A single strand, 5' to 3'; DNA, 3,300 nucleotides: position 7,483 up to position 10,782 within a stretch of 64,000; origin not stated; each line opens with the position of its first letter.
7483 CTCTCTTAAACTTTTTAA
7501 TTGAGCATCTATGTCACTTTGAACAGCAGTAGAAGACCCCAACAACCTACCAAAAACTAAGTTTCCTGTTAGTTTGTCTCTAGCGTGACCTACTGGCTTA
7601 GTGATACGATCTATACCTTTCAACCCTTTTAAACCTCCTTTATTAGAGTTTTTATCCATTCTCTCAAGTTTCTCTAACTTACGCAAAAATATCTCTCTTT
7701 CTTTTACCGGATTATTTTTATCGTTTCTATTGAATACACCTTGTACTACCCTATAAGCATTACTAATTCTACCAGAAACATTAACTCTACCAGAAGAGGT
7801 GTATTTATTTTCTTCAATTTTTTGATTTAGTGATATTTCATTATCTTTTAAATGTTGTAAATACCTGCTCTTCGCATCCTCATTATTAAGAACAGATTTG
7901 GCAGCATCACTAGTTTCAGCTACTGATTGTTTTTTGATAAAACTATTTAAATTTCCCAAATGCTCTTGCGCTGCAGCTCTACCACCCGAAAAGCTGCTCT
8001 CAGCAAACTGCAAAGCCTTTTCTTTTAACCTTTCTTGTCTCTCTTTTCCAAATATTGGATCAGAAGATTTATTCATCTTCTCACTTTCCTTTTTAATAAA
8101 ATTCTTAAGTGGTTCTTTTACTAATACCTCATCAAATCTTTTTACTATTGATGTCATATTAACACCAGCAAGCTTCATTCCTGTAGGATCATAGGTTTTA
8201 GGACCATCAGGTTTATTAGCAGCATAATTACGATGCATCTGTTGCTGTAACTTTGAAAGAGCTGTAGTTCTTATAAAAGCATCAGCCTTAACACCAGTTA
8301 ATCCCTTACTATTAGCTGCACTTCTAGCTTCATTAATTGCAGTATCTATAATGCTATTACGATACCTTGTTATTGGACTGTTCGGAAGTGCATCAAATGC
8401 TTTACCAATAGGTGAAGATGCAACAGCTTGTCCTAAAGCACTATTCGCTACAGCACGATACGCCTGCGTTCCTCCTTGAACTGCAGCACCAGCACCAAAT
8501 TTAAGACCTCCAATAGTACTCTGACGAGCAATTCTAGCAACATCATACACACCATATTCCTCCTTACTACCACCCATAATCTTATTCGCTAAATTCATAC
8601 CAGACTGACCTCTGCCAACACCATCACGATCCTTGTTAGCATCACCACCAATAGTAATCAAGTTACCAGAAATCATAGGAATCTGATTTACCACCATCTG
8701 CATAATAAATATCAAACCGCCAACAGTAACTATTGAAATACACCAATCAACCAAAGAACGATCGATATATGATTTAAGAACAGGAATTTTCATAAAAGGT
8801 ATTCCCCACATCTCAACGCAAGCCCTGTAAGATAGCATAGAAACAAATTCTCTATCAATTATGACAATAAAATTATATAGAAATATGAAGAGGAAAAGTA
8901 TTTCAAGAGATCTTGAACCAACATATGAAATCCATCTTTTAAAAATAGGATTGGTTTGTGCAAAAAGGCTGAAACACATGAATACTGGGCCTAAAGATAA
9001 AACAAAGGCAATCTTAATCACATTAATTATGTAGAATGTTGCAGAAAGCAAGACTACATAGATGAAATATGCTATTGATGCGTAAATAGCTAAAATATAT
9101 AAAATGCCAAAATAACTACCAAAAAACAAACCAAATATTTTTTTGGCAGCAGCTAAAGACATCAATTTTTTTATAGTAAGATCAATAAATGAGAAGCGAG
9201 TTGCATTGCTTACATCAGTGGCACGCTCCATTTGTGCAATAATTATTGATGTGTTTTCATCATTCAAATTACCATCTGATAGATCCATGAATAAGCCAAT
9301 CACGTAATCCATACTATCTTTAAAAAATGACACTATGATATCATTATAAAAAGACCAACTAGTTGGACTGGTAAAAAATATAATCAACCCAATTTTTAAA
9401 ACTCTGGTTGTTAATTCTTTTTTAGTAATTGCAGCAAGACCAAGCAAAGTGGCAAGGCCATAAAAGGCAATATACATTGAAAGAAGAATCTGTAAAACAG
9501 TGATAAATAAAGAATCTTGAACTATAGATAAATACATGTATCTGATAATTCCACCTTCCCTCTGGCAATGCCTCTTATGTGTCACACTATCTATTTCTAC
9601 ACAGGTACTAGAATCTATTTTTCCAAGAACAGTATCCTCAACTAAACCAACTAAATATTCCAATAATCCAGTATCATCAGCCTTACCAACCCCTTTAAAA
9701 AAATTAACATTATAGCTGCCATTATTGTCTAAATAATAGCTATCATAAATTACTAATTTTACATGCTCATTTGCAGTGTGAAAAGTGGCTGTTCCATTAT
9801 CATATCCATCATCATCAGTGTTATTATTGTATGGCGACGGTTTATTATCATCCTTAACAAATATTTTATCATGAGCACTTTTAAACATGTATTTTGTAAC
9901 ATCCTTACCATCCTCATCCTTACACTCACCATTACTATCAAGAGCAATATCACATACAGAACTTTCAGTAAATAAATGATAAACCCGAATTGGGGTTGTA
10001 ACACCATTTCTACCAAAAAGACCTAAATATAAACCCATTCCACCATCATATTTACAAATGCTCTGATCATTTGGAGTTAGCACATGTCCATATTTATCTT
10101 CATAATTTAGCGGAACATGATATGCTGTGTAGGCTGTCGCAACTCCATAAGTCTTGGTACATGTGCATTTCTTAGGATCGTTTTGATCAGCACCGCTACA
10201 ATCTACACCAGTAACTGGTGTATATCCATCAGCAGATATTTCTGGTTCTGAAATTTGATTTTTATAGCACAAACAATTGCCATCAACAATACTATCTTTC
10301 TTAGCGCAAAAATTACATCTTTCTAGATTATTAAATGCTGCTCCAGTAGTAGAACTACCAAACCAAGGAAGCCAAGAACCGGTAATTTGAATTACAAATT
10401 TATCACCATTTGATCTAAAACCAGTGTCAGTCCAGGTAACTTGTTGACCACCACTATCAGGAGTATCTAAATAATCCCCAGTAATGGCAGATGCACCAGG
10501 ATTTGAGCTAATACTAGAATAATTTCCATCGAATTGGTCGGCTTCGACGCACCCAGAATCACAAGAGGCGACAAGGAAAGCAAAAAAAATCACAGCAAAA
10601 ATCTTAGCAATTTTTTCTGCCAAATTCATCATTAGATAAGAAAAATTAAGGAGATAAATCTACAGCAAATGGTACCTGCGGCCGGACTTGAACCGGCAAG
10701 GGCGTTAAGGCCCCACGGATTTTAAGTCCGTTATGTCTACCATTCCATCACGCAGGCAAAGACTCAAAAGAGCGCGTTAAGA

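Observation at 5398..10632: Orphan 1744-aa VirB6/TrbL-like lipoprotein with a roughly 1000 aa coiled-coil tail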

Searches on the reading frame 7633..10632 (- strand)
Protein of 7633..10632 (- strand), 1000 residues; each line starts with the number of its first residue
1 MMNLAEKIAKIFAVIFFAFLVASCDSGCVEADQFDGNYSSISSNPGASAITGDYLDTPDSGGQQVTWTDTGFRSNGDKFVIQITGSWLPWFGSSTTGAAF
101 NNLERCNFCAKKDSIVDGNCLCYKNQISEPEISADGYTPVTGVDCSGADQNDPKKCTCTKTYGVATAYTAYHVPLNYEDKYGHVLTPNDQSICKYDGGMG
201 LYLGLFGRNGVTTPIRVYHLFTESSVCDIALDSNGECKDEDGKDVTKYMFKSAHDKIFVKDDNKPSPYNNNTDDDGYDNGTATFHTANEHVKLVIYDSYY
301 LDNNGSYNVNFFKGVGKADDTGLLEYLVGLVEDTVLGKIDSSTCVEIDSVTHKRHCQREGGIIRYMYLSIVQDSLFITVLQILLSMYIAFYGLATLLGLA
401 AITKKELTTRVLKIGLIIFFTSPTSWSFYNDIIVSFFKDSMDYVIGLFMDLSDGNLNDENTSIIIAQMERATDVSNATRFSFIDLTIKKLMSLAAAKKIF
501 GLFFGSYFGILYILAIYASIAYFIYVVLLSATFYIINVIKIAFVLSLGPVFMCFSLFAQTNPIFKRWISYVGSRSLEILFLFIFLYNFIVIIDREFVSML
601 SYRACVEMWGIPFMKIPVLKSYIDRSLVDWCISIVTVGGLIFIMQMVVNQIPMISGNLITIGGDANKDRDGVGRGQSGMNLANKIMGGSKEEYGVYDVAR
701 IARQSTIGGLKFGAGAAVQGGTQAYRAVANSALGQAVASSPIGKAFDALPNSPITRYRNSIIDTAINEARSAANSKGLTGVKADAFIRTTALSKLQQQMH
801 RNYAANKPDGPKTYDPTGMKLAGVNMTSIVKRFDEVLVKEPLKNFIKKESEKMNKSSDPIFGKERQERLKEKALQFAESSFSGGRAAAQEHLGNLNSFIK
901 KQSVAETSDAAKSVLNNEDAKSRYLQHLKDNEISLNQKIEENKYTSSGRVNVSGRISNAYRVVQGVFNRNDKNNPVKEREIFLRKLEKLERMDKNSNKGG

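Call 39: predict_structure(alignment_id=A2)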
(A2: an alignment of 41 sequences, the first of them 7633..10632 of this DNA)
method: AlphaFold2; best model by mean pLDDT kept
length: 1000 residues; sequences in the alignment: 41
mean_pLDDT: 75.2   pTM: 0.54
mean pLDDT of the five models: 75.2, 74.1, 71.2, 70.7, 70.5
residues with pLDDT >= 90: 66; 70-90: 676; 50-70: 160; < 50: 98
segments of 3 or more residues with pLDDT < 50: 1-5, 685-749, 949-957, 963-970
pLDDT, mean of each block of 10 residues (from residue 1): 53 60 63 78 86 64 83 82 89 78 87 79 89 80 85 88 85 87 83 89 88 85 81 75 82 81 65 57 79 89 90 75 81 83 72 70 86 84 85 78 77 82 81 81 78 61 52 63 82 85 80 89 90 88 87 81 84 86 86 87 78 72 84 90 89 73 54 54 48 33 28 32 35 40 43 75 89 86 87 82 51 61 78 88 88 81 85 88 80 81 78 80 84 78 55 47 46 71 84 66
secondary structure, 60 per line:
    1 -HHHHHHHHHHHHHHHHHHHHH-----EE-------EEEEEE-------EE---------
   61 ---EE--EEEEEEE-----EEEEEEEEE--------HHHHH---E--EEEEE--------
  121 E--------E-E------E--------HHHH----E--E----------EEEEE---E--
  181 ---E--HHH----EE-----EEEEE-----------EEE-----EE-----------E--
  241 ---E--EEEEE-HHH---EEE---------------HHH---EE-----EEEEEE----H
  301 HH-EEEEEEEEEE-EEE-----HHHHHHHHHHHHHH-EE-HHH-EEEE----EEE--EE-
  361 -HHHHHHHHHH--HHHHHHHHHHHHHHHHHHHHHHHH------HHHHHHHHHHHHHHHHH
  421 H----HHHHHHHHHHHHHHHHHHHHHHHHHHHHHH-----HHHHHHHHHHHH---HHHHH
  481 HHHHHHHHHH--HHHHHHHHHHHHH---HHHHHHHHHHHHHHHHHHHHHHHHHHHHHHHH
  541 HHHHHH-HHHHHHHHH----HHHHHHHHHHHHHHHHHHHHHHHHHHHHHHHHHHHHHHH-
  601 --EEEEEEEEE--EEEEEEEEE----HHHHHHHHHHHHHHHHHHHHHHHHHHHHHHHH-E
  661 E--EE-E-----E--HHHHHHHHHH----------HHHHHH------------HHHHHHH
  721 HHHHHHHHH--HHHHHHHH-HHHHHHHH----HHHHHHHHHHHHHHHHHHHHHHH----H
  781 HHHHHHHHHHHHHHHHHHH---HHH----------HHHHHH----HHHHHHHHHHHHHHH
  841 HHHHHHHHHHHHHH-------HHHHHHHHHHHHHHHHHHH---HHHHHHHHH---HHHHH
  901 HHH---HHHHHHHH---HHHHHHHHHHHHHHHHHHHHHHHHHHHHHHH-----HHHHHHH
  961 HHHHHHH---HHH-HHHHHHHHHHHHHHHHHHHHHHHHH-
elements in order (helices of 4 or more, strands of 3 or more residues): H2-22 E37-42 E68-74 E80-88 H97-101 E108-112 H148-151 E170-174 E201-205 E217-219 E247-251 E259-261 E290-295 E304-313 E315-317 H323-336 E345-348 E353-355 H362-371 H374-397 H404-421 H426-455 H461-472 H476-490 H493-505 H509-546 H548-556 H561-599 E603-611 E614-622 H627-658 H676-685 H696-701 H714-729 H732-739 H741-748 H753-775 H780-799 H816-821 H826-854 H862-880 H884-892 H896-903 H907-914 H918-948 H954-967 H975-999

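Call 43: fold_search(model_id=the predicted structure, library=pdb)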
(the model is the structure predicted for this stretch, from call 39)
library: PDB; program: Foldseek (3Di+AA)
matches with E <= 10: 91; with E <= 0.001: 1
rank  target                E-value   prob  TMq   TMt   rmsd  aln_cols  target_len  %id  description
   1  7o3v_G                7.5e-04  1.00  0.19  0.60  10.0       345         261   14  Stalk complex structure (TrwJ/VirB5-TrwI/VirB6) from the fully-assembled R388 type IV secretion system determined by c (released 2022-06-22)
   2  7o3v_J                3.7e-03  1.00  0.17  0.53   9.7       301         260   14  Stalk complex structure (TrwJ/VirB5-TrwI/VirB6) from the fully-assembled R388 type IV secretion system determined by c (released 2022-06-22)
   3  8rtd_L                1.3e-02  1.00  0.17  0.51  10.2       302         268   16  Stalk-Arches-IMC structure from the fully-assembled R388 type IV secretion system determined by cryo-EM. (released 2024-06-19)
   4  8rt9_F                2.0e-02  1.00  0.18  0.52   8.2       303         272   15  Stalk complex full-length structure (TrwJ/VirB5-TrwI/VirB6) from the fully-assembled R388 type IV secretion system det (released 2024-06-19)
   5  7o3v_F                3.2e-02  1.00  0.17  0.53   9.9       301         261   18  Stalk complex structure (TrwJ/VirB5-TrwI/VirB6) from the fully-assembled R388 type IV secretion system determined by c (released 2022-06-22)
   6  9oq0_B                1.0e-01  0.20  0.07  0.17  19.9       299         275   11  Structure of the sweet receptor bound to sucralose in the compact state, transmembrane domain (released 2025-08-27)
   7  7o3v_I                1.4e-01  0.97  0.12  0.49  10.7       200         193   16  Stalk complex structure (TrwJ/VirB5-TrwI/VirB6) from the fully-assembled R388 type IV secretion system determined by c (released 2022-06-22)
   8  8rtd_H                1.4e-01  0.99  0.15  0.56  11.1       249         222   14  Stalk-Arches-IMC structure from the fully-assembled R388 type IV secretion system determined by cryo-EM. (released 2024-06-19)
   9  7o3v_H                1.7e-01  0.93  0.10  0.46  16.2       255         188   11  Stalk complex structure (TrwJ/VirB5-TrwI/VirB6) from the fully-assembled R388 type IV secretion system determined by c (released 2022-06-22)
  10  7sil_A                9.3e-01  0.14  0.08  0.10  19.3       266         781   13  Structure of positive allosteric modulator-bound active human calcium-sensing receptor (released 2022-01-19)
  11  5gli                  1.4e+00  0.06  0.09  0.16  29.5       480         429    9  Human endothelin receptor type-B in the ligand-free form (released 2016-09-07)
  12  8szf_B                1.4e+00  0.12  0.09  0.10  19.4       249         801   12  Cryo-EM structure of cinacalcet-bound active-state human calcium-sensing receptor CaSR in lipid nanodiscs (released 2024-02-07)
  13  8szi_B                1.7e+00  0.08  0.07  0.09  20.4       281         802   11  Cryo-EM structure of PAM-free human calcium-sensing receptor CaSR-Gi complex in lipid nanodiscs (released 2024-02-07)
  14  6lry_A                1.8e+00  0.03  0.06  0.10  31.0       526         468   10  Crystal structure of human endothelin ETB receptor in complex with sarafotoxin S6b (released 2020-02-12)
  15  5gmk_Z                1.9e+00  0.02  0.06  0.11  28.6       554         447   10  Cryo-EM structure of the Catalytic Step I spliceosome (C complex) at 3.4 angstrom resolution (released 2016-08-17)
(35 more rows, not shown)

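Call 63: search_protein_representatives(alignment_id=A4)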
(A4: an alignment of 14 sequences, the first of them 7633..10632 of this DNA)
Query: 14 sequences, 953 profile positions. Proteins with E-value up to 0.001 (for the whole library): 2138; up to 1e-10: 1438; up to 1e-30: 496. The best 150 are listed.
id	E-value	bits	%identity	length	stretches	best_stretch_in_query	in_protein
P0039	0.0e+00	1450.3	-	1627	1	1-950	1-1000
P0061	0.0e+00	1418.7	-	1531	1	1-951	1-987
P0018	0.0e+00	1386.1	-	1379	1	1-951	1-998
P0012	0.0e+00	1383.1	-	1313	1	1-947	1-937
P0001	0.0e+00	1360.2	-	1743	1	1-951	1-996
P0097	0.0e+00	1346.8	-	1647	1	1-950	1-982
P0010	0.0e+00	1345.7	-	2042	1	2-951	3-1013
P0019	0.0e+00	1337.5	-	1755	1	1-947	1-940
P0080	0.0e+00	1328.7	-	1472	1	2-947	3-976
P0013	0.0e+00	1322.5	-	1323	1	1-945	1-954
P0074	0.0e+00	1318.9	-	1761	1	6-950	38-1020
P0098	0.0e+00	1313.2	-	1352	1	2-949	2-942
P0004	0.0e+00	1296.5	-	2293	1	1-948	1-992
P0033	0.0e+00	1284.9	-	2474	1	4-947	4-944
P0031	0.0e+00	1278.6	-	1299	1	1-946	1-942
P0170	1.9e-131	456.5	-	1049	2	150-928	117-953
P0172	4.9e-120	418.8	-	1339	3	176-902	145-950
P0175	1.2e-108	381.0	-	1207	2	157-849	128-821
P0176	1.8e-107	377.1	-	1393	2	229-944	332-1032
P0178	9.6e-106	371.4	-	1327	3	272-949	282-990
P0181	2.9e-104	366.5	-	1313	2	274-947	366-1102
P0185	4.4e-100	352.7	-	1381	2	275-920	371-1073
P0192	1.3e-85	304.8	-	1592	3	256-580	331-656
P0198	2.0e-76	274.4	-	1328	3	236-666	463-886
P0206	1.6e-66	241.6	-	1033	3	264-586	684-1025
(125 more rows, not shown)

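Call 64: list_cluster_members(proteins=[P0170, P0172, P0175, P0176, P0178, P0181, P0185, P0192, P0198, P0206])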
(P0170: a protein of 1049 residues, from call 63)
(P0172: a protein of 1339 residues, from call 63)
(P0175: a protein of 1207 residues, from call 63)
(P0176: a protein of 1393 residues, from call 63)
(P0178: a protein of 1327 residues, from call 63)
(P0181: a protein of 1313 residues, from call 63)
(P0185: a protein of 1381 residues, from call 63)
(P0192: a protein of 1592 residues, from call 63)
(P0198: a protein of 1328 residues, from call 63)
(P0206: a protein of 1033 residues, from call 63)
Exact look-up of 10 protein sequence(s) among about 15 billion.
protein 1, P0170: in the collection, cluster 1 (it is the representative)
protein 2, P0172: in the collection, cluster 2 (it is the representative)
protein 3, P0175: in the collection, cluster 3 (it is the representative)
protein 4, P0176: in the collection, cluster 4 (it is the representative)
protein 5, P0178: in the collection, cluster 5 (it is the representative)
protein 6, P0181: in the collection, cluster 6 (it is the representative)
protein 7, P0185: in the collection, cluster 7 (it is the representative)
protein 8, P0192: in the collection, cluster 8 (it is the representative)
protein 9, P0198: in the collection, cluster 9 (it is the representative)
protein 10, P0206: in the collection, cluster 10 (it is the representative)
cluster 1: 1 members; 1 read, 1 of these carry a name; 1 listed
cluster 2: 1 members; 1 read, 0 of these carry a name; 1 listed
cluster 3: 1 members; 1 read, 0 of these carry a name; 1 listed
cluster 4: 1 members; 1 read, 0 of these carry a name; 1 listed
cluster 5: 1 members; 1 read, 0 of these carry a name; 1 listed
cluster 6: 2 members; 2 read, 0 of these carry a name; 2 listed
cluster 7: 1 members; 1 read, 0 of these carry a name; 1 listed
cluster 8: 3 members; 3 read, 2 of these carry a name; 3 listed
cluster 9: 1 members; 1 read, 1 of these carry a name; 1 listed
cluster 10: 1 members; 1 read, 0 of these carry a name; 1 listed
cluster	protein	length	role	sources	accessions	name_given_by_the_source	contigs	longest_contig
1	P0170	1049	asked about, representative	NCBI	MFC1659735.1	type IV secretion system protein, partial [Pseudomonadota bacterium]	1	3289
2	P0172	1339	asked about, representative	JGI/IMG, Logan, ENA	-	-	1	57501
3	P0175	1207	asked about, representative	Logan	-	-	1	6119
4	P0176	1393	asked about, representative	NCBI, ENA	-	-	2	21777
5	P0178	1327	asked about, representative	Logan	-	-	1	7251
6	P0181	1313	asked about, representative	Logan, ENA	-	-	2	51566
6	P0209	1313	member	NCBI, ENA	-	-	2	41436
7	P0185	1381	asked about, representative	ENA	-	-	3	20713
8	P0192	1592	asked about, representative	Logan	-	-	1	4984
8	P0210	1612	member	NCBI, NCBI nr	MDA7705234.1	type IV secretion system protein [Rickettsiales bacterium]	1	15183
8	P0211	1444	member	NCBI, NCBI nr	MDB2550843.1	type IV secretion system protein, partial [Rickettsiales bacterium] | type IV secretion system protein [Rickettsiales bacterium]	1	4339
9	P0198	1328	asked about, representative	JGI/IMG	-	hypothetical protein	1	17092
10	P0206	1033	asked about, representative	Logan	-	-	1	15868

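Call 86: find_encoding_contigs(protein=P0172, flank=10000, max_places=2)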
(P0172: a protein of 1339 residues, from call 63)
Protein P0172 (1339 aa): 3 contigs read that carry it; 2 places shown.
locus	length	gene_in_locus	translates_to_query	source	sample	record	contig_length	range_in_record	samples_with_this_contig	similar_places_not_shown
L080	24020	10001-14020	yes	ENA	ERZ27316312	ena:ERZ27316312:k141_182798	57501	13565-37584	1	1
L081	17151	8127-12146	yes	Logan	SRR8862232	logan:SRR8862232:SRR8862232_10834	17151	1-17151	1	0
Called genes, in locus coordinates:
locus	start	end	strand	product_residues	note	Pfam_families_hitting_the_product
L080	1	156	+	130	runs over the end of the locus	PF07693:KAP_NTPase (weak)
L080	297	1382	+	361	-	PF07693:KAP_NTPase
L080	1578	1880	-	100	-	-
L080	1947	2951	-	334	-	-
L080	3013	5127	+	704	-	PF00512:HisKA, PF02518:HATPase_c, PF00072:Response_reg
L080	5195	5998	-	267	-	PF06271:RDD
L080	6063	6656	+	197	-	PF01300:Sua5_yciO_yrdC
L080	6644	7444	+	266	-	PF00348:polyprenyl_synt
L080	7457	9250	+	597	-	PF01336:tRNA_anti-codon, PF00152:tRNA-synt_2, PF02938:GAD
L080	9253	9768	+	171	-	PF13291:ACT_4 (faint), PF01842:ACT, PF22629:ACT_AHAS_ss, PF10369:ALS_ss_C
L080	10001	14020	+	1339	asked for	PF04610:TrbL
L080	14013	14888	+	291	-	PF01509:TruB_N, PF16198:TruB_C_2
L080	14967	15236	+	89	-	PF00312:Ribosomal_S15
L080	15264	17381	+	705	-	PF01138:RNase_PH, PF03725:RNase_PH_C, PF03726:PNPase, PF24685:OB_RRP5_4th (faint), PF01138:RNase_PH, PF03725:RNase_PH_C (weak), PF00013:KH_1, PF00575:S1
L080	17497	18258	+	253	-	PF05036:SPOR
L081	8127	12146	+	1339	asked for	PF04610:TrbL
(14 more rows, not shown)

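Call 87: find_encoding_contigs(protein=P0181, flank=10000, max_places=2)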
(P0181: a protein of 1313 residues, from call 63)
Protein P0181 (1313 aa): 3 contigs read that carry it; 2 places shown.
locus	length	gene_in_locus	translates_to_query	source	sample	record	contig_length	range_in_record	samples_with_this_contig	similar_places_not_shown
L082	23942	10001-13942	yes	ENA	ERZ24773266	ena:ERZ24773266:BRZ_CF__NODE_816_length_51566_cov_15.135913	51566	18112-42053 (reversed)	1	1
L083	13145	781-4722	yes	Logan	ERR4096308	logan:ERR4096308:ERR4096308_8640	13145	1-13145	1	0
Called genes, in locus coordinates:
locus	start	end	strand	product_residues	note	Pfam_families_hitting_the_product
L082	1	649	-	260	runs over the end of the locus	PF00005:ABC_tran, PF13304:AAA_21 (weak)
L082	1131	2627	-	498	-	PF13637:Ank_4 (faint), PF13857:Ank_5 (faint), PF12796:Ank_2, PF00023:Ank (faint), PF13606:Ank_3 (faint), PF23745:ANK_LRRK2 (faint), PF12796:Ank_2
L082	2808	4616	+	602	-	PF00664:ABC_membrane, PF02463:SMC_N, PF00005:ABC_tran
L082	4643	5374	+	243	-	PF04028:DUF374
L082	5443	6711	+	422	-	PF02403:Seryl_tRNA_N, PF00587:tRNA-synt_2b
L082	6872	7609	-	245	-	PF00106:adh_short, PF08659:KR, PF23441:SDR (weak), PF01370:Epimerase (faint), PF13460:NAD_binding_10 (weak), PF13561:adh_short_C2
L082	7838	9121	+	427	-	-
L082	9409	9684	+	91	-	-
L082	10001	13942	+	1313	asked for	PF04610:TrbL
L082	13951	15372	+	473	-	PF01136:Peptidase_U32, PF16325:Peptidase_U32_C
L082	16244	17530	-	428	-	PF03313:SDH_alpha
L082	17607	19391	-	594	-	PF01368:DHH, PF02272:DHHA1, PF17768:RecJ_OB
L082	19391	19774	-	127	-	PF04355:BamE (weak)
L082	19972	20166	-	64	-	PF00471:Ribosomal_L33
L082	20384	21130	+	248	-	PF00768:Peptidase_S11, PF13354:Beta-lactamase2 (weak)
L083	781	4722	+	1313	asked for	PF04610:TrbL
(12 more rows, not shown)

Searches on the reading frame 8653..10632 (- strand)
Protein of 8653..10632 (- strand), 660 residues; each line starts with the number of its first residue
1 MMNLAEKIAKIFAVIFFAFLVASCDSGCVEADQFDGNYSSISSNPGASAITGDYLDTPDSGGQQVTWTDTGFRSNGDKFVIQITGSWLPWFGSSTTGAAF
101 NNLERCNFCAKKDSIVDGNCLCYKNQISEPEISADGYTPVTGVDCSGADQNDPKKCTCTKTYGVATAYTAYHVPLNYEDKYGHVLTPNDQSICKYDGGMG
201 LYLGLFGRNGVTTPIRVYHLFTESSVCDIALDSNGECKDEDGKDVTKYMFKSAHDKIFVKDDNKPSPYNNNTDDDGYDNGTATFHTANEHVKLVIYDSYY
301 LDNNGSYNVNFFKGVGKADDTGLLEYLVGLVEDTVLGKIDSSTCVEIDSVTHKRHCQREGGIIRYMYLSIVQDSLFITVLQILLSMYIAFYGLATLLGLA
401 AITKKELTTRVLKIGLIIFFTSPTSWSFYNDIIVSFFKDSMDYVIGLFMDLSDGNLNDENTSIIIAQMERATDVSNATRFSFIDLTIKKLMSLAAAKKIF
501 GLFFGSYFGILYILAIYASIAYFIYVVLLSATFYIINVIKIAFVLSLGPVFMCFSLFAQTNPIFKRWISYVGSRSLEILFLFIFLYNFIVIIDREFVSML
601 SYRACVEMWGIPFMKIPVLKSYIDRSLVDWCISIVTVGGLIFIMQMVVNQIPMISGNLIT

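Call 80: search_dna_similar(query=window:8653-10632:-, collection=plasmids, mode=protein, max_evalue=0.001, max_rows=10)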
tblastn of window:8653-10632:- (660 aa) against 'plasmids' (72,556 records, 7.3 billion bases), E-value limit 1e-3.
No match.
